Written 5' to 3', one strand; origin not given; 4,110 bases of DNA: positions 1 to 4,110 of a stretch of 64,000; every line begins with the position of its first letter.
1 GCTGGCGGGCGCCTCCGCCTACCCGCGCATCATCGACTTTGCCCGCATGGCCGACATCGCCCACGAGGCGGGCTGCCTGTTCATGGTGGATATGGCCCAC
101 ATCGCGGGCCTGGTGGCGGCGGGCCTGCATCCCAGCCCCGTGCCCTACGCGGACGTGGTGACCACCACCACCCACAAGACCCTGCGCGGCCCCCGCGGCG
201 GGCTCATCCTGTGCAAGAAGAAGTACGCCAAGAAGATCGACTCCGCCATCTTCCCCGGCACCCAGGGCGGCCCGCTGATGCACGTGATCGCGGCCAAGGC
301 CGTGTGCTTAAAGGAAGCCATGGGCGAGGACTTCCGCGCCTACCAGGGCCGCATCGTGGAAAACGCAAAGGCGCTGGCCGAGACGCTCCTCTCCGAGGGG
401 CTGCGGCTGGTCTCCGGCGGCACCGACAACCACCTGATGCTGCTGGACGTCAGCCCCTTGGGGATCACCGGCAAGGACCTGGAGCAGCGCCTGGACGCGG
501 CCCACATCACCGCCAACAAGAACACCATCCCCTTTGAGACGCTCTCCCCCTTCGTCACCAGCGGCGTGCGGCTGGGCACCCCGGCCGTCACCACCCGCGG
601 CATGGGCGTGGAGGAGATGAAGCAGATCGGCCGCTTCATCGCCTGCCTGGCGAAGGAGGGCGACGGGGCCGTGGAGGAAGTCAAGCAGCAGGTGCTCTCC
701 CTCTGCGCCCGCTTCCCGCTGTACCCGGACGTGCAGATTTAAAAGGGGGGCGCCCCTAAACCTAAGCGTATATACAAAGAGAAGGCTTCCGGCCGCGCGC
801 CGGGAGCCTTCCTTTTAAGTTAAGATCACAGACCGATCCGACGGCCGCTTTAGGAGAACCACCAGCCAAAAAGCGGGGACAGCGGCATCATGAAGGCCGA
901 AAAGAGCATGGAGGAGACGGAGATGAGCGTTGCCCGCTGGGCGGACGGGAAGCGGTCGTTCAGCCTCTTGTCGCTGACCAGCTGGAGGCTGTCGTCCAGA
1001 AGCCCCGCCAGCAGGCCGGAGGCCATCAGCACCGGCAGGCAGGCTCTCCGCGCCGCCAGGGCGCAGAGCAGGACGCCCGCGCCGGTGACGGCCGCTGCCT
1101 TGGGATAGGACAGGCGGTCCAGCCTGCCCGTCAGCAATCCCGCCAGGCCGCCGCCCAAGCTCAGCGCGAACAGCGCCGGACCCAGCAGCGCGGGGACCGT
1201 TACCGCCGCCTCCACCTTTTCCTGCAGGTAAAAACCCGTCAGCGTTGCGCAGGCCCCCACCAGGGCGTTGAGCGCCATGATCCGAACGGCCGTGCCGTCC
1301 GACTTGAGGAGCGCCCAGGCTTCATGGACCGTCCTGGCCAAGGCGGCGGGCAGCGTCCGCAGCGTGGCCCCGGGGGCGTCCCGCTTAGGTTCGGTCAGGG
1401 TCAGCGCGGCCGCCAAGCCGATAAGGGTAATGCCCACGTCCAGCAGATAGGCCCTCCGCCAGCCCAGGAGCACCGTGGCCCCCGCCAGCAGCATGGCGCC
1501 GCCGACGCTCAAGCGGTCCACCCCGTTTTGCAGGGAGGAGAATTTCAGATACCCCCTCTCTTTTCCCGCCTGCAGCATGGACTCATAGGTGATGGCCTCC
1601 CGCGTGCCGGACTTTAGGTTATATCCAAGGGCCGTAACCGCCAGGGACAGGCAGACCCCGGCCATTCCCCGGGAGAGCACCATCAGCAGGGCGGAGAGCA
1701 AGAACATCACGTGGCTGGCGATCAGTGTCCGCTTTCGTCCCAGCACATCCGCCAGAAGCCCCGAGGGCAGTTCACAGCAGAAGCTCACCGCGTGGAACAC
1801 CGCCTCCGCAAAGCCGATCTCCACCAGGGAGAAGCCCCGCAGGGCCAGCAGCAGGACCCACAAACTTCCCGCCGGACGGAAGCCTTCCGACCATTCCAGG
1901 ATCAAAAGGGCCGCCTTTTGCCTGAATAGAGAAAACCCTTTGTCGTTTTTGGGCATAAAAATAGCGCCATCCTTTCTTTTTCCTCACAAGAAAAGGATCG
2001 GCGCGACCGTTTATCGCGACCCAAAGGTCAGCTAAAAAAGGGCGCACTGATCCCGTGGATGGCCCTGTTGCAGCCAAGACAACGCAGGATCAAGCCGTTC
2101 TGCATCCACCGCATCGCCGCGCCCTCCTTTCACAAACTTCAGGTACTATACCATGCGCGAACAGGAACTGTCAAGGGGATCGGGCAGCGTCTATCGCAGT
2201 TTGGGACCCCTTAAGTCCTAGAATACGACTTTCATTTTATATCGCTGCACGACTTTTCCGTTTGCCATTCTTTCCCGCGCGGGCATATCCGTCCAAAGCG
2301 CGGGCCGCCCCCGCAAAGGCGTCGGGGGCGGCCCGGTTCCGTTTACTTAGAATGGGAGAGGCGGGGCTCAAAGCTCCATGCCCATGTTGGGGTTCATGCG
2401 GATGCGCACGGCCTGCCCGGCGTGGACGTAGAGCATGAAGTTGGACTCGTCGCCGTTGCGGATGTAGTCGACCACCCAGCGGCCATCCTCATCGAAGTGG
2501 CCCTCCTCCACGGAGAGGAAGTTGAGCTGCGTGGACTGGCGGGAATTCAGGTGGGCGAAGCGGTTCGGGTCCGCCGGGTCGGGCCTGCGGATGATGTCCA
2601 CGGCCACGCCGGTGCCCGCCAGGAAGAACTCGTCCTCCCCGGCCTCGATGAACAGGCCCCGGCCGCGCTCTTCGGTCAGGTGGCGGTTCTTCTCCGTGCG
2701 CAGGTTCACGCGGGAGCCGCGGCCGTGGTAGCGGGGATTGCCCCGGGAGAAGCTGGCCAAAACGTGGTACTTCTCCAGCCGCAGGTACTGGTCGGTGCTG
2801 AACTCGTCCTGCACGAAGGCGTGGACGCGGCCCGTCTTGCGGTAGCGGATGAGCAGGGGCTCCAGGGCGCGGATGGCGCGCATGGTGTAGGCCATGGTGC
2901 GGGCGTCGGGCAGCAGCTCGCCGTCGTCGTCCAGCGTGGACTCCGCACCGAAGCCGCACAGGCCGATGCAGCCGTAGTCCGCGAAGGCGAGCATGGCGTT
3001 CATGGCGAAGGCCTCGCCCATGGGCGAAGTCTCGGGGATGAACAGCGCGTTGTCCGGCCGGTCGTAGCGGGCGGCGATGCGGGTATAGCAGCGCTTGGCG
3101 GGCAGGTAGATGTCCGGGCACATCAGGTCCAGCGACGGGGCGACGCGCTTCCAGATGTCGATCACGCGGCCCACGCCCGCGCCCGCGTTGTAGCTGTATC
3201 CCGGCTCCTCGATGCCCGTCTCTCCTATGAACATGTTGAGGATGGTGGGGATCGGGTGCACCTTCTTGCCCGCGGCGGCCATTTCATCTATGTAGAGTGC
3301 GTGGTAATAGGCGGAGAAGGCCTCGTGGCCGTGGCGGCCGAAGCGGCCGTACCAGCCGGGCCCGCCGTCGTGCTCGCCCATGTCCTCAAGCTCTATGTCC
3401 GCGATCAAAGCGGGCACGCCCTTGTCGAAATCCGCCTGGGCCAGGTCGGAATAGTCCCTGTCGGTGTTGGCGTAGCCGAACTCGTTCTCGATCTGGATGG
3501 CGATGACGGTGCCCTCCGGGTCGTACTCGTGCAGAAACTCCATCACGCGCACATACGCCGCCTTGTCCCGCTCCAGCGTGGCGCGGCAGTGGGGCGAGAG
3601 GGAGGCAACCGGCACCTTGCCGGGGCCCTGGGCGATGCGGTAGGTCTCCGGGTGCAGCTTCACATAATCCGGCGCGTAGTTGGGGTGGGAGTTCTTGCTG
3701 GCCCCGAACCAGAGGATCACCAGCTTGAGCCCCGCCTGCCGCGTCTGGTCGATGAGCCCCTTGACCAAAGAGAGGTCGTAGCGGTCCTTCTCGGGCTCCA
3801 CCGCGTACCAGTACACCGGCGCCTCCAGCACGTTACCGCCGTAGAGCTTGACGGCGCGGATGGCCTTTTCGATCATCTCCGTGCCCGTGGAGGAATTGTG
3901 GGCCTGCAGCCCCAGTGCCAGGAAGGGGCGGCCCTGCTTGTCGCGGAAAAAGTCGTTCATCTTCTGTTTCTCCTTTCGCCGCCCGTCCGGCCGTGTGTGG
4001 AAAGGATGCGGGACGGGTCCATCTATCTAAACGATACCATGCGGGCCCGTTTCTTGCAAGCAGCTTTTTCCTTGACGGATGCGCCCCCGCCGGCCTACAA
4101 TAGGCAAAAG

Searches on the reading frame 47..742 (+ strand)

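Call 10: search_protein_families(library=pfam, proteins=[window:47-742:+])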
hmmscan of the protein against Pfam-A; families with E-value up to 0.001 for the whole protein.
window:47-742:+ (231 aa): 1 family
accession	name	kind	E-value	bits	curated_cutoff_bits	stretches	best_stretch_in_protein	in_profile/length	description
PF00464.25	SHMT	-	1.1e-84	284.8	27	1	1-198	189-399/399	Serine hydroxymethyltransferase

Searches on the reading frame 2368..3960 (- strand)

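Call 10: search_protein_families(library=pfam, proteins=[window:2368-3960:-])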
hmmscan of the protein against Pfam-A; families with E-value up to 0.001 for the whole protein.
window:2368-3960:- (530 aa): 3 families
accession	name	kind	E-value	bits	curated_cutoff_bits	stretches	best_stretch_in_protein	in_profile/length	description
PF18120.7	DUF5597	-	5.3e-21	75.6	23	1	363-507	8-127/133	Domain of unknown function (DUF5597)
PF02449.21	Glyco_hydro_42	-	6e-10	39.5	21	1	27-180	9-156/376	Beta-galactosidase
PF01301.25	Glyco_hydro_35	-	7.6e-08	32.7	27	0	146-180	135-169/319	Glycosyl hydrolases family 35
